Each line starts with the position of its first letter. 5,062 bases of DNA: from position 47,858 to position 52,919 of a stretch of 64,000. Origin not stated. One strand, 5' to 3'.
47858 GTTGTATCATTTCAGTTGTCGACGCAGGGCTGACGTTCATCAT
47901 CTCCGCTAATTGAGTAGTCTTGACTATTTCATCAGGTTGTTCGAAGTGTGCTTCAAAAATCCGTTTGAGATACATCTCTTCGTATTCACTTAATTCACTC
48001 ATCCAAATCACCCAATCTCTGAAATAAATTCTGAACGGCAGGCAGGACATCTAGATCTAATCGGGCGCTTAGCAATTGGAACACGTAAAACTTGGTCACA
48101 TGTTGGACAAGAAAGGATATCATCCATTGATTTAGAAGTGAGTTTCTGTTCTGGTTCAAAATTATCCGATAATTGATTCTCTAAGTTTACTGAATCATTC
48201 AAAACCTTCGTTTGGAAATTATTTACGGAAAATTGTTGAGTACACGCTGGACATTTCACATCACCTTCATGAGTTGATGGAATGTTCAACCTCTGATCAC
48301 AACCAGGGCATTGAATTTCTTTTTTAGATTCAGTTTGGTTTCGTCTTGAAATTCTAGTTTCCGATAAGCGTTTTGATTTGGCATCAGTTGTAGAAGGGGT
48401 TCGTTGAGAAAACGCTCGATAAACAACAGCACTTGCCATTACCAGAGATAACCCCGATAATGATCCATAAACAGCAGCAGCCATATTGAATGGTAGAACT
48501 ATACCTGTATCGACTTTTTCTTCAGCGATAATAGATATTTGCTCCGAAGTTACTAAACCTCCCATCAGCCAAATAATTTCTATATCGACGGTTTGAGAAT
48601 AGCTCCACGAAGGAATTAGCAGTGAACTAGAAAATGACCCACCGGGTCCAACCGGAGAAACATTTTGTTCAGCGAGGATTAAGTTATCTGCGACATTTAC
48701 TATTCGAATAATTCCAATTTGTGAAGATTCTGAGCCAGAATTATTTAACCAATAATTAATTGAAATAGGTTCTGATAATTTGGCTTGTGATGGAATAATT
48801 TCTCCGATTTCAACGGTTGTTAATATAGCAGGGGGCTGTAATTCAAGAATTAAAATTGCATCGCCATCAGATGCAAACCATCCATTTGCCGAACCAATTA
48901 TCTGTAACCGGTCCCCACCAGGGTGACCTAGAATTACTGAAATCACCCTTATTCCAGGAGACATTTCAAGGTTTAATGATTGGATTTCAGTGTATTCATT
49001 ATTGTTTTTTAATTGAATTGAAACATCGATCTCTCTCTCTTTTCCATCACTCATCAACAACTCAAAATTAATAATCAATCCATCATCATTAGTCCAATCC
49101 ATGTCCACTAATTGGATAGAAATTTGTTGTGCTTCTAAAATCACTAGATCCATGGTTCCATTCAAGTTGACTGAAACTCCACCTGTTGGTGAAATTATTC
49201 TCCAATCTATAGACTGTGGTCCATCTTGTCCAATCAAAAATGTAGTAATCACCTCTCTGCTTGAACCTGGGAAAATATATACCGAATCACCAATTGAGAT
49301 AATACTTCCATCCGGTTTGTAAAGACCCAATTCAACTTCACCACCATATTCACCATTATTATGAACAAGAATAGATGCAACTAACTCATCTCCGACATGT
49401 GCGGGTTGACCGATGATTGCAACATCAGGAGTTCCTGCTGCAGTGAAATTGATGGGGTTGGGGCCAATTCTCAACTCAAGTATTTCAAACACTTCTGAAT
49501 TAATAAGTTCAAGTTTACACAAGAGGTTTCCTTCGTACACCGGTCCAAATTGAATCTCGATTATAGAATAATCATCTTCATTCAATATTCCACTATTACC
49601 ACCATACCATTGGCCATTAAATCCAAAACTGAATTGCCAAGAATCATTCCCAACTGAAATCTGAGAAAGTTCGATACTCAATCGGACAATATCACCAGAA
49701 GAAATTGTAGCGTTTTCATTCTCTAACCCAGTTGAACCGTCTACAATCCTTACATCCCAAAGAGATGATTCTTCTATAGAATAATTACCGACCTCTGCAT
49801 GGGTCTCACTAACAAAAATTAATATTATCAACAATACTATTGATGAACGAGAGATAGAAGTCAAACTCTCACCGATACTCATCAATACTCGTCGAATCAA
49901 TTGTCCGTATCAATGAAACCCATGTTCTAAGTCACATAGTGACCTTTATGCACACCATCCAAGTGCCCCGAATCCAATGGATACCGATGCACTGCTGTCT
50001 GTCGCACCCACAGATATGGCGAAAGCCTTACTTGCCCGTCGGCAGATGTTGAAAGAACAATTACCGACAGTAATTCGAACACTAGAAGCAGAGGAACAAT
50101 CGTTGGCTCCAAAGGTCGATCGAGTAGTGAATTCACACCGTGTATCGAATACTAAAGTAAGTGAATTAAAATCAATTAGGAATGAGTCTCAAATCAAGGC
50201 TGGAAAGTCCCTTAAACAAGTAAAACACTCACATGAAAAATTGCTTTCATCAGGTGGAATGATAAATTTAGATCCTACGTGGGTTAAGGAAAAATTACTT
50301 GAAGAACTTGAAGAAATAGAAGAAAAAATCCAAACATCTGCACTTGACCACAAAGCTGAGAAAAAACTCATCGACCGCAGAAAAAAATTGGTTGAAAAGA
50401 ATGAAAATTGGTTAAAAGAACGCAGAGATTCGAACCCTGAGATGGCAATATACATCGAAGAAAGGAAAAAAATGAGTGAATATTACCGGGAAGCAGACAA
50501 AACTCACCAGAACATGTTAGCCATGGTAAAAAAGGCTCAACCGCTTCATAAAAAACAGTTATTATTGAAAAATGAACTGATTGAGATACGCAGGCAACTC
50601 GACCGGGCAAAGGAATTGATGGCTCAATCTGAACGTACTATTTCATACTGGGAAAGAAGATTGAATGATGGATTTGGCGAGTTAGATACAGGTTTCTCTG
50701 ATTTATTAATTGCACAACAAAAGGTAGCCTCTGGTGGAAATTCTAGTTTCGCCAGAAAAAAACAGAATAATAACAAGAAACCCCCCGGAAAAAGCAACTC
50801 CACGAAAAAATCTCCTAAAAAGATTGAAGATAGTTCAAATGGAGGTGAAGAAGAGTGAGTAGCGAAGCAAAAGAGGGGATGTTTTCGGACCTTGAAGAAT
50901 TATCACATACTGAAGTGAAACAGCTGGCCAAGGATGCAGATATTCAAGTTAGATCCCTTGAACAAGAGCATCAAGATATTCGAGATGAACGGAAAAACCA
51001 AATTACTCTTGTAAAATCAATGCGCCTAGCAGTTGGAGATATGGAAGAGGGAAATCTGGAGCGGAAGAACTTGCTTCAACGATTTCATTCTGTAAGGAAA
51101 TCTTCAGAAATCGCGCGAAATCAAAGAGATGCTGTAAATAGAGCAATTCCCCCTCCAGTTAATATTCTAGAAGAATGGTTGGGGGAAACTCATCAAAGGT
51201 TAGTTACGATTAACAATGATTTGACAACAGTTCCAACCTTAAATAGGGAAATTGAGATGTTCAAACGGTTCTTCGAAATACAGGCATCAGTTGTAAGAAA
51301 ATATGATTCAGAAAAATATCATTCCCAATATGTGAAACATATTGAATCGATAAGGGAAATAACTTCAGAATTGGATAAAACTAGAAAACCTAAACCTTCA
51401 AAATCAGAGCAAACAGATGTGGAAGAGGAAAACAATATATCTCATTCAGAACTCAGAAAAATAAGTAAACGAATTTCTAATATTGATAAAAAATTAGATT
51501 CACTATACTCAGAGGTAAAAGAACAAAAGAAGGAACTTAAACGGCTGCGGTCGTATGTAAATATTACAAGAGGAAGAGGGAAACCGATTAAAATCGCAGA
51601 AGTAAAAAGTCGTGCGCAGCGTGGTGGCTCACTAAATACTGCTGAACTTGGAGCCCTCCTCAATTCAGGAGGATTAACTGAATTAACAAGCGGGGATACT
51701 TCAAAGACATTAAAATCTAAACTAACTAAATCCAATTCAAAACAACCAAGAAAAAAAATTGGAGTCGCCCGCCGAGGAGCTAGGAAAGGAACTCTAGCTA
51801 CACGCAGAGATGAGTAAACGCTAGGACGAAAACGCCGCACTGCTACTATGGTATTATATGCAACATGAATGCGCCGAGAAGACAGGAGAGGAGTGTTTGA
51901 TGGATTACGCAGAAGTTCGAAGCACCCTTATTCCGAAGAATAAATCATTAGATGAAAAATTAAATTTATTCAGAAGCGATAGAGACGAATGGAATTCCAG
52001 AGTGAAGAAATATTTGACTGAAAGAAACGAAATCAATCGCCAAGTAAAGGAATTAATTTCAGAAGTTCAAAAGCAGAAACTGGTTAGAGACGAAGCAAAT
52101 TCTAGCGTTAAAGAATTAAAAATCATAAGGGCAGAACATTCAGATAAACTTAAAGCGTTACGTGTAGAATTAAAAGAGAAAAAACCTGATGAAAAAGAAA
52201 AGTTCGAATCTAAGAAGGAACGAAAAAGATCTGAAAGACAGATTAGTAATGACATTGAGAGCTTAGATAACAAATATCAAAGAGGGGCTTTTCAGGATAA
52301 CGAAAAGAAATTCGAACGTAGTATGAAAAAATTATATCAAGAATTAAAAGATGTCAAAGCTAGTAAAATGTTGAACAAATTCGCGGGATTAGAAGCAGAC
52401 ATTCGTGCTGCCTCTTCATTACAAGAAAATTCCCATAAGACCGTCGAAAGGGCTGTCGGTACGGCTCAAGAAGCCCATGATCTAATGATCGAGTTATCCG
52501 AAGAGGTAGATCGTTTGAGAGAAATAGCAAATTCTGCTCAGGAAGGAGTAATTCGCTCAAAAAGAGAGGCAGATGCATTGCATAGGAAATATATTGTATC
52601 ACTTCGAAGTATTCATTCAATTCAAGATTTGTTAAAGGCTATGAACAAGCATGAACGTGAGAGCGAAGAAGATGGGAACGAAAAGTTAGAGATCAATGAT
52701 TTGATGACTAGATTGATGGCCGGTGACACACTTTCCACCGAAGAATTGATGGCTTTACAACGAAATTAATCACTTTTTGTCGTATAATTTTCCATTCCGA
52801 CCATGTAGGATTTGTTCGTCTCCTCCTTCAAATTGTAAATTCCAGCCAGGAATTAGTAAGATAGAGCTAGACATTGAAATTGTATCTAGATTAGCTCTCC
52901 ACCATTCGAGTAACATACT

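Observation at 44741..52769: Divergent two-operon locus: four coiled-coil paralogs, a polytopic membrane protein, a DtxR-family regulator and a zinc-ribbon-tailed surface protein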

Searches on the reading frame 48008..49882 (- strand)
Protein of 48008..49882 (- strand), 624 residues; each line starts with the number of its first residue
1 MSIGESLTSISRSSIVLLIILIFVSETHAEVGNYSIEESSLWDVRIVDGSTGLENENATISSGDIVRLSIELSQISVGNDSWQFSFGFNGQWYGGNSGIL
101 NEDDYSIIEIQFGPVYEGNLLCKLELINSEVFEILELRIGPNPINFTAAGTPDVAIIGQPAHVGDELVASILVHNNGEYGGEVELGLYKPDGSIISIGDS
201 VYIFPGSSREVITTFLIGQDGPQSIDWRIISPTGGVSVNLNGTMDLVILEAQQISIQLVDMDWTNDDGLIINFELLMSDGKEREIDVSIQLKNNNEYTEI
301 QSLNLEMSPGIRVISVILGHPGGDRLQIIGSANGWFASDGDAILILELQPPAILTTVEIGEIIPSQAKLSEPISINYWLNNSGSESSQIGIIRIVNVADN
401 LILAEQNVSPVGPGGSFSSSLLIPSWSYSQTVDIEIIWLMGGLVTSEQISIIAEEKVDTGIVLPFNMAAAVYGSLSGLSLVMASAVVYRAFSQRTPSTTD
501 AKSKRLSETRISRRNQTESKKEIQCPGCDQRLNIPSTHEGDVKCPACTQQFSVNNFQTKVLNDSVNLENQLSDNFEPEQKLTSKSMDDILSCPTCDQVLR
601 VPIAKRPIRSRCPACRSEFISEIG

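Call 3: search_protein_families(library=pfam, proteins=[window:48008-49882:-], max_evalue=0.1)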
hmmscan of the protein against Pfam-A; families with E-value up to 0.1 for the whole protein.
window:48008-49882:- (624 aa): 13 families
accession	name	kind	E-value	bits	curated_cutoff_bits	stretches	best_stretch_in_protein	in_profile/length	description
PF23548.1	Zn_ribbon_FGT1_2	-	0.00019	21.4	27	0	590-618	3-29/35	FORGETTER1 second zinc ribbon domain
PF01485.27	IBR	-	0.0028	18.1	24.3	0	584-619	13-51/65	IBR domain, a half RING-finger domain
PF14369.11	Zn_ribbon_19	-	0.0037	17.8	30.8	0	594-623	7-35/35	zinc-ribbon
PF24042.1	DUF7351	-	0.0053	17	31.2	0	524-564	3-44/177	Domain of unknown function (DUF7351)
PF24455.1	DUF7571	-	0.0088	16.8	27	1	591-624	44-77/89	Family of unknown function (DUF7571)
PF12773.13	DZR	-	0.015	15.9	27.3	0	520-554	10-37/45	Double zinc ribbon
PF13964.12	Kelch_6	-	0.018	15.5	25.3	1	192-232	5-35/50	Kelch motif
PF13717.11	Zn_ribbon_4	-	0.041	14.3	30.3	1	523-551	3-35/36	zinc-ribbon domain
PF25169.1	DUF7830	-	0.046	14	27.5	0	504-539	15-51/72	Domain of unknown function (DUF7830)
PF01155.25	HypA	-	0.053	14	28.9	0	517-550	65-95/112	Hydrogenase/urease nickel incorporation, metallochaperone, hypA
PF07191.17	Zn_ribbon_6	-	0.054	13.9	25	0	523-555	1-30/67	Double zinc ribbon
PF22191.2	IBR_1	-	0.072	13.4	27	0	522-551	3-31/47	IBR domain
PF24110.1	DUF7385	-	0.075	13.1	28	0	541-567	26-51/72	Family of unknown function (DUF7385)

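Call 4: search_protein_families(library=ncbifam, proteins=[window:48008-49882:-], max_evalue=0.1)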
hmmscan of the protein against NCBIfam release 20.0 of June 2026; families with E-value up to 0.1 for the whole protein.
window:48008-49882:- (624 aa): 5 families
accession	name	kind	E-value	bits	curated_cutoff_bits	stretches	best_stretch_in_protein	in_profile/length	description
NF041259.1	mono_DmmA_fam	domain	0.00035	20.8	60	1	500-555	29-84/101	dimethylamine monooxygenase subunit DmmA family protein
TIGR00155.1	pqiA_fam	subfamily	0.0033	16.5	260.35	0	517-553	8-45/403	PqiA/YebS family transporter subunit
NF011683.0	PRK15103.1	equivalog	0.0043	16.1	562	0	585-619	6-40/421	membrane integrity-associated transporter subunit PqiA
NF041070.1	carrier_LysW_Arch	domain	0.0065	16.5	75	1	523-556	3-38/57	alpha-aminoadipate/glutamate carrier protein LysW/ArgW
NF041197.2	CxxC_Se_CxxC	equivalog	0.0084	16.3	40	0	592-619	1-28/53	dual CXXC motif small (seleno)protein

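Call 48: search_solved_structures(query=window:48008-49882:-, max_evalue=1)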
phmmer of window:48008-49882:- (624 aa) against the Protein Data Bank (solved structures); distinct sequences matched with E-value up to 1: 5.
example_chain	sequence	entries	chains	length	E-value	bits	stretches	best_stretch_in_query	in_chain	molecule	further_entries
6kyr_A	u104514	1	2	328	0.46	12.2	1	151-282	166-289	Serine/threonine-protein kinase DCLK1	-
8br8_Se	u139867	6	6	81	0.47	12.1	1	521-554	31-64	Ribosomal protein S27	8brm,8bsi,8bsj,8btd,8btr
7kx8_A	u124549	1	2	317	0.49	12.1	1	151-281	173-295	Serine/threonine-protein kinase DCLK1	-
6kyq_A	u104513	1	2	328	0.52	12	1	151-281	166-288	Serine/threonine-protein kinase DCLK1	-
4yiw_A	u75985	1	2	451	0.92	11.2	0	262-332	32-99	Dihydroorotase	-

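Call 65: search_protein_families(library=padloc, proteins=[window:48008-49882:-], max_evalue=0.01)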
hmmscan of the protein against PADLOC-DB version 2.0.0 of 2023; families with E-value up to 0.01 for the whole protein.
window:48008-49882:- (624 aa): 1 family
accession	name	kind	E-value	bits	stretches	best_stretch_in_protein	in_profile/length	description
PDLC05059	PDC-S64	-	0.0013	15.8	1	508-619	185-290/339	-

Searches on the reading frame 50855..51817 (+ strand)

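Call 3: search_protein_families(library=pfam, proteins=[window:50855-51817:+], max_evalue=0.1)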
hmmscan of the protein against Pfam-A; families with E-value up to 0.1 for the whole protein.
window:50855-51817:+ (320 aa): 1 family
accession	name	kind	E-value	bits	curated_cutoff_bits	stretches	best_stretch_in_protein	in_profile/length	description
PF17002.10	DUF5089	-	0.00029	21.2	36.1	1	106-234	43-169/193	Domain of unknown function (DUF5089)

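Call 4: search_protein_families(library=ncbifam, proteins=[window:50855-51817:+], max_evalue=0.1)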
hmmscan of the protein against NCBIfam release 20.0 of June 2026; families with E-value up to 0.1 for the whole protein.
window:50855-51817:+ (320 aa): 5 families
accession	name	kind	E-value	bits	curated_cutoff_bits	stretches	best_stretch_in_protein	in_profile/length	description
TIGR02168.1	SMC_prok_B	equivalog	0.00012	20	567.35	1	111-239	176-308/1181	chromosome segregation protein SMC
TIGR04265.1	bac_cardiolipin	equivalog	0.0024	16.9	290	1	110-177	398-465/483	cardiolipin synthase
TIGR04211.1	SH3_and_anchor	equivalog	0.0096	15.5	65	1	157-233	73-153/198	TIGR04211 family SH3 domain-containing protein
TIGR02473.1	flagell_FliJ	equivalog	0.025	14.9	50.45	1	148-234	11-97/141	flagellar export protein FliJ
NF053712.1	repair_DEAH_YoaA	equivalog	0.08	11.6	680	1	14-143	239-363/630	DNA repair helicase YoaA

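Call 65: search_protein_families(library=padloc, proteins=[window:50855-51817:+], max_evalue=0.01)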
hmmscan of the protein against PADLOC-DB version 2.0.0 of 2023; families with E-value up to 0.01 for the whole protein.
window:50855-51817:+ (320 aa): 2 families
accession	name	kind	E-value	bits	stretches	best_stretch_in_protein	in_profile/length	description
PDLC03864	LmuB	-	0.001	15.7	1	112-238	227-355/657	-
PDLC00254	LmuB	-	0.0052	13.5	0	11-222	209-412/563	AAA ATPase domain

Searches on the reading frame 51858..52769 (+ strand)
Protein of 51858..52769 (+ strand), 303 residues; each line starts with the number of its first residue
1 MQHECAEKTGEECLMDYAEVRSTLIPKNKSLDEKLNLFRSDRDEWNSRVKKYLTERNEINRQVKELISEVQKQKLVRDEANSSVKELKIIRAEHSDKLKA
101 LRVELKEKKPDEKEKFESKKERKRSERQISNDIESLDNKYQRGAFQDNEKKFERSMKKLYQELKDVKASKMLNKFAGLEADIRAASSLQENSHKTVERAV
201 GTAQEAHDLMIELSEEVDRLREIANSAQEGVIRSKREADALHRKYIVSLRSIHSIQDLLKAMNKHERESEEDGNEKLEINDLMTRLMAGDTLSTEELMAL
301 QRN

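Call 3: search_protein_families(library=pfam, proteins=[window:51858-52769:+], max_evalue=0.1)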
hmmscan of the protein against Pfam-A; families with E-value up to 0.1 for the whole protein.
window:51858-52769:+ (303 aa): 3 families
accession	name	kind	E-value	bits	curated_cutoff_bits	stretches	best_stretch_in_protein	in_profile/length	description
PF23435.1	DUF7121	-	1.3e-11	44.9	29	1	38-302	44-303/307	Family of unknown function (DUF7121)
PF17675.6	APG6_N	-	0.0027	18.6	45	1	30-141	13-126/132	Apg6 coiled-coil region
PF07361.16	Cytochrom_B562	-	0.0063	17.5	30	0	138-195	49-100/102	Cytochrome b562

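Call 4: search_protein_families(library=ncbifam, proteins=[window:51858-52769:+], max_evalue=0.1)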
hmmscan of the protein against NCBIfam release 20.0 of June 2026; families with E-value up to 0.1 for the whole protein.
window:51858-52769:+ (303 aa): 1 family
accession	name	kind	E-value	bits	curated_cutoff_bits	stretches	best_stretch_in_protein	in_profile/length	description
TIGR02168.1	SMC_prok_B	equivalog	0.0086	13.8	567.35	1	26-300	693-961/1181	chromosome segregation protein SMC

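Call 46: search_solved_structures(query=window:51858-52769:+, max_evalue=0.01)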
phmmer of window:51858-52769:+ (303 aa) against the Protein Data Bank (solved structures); distinct sequences matched with E-value up to 0.01: 0.

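Call 65: search_protein_families(library=padloc, proteins=[window:51858-52769:+], max_evalue=0.01)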
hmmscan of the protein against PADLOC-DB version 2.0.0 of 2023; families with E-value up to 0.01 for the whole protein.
window:51858-52769:+ (303 aa): 0 families
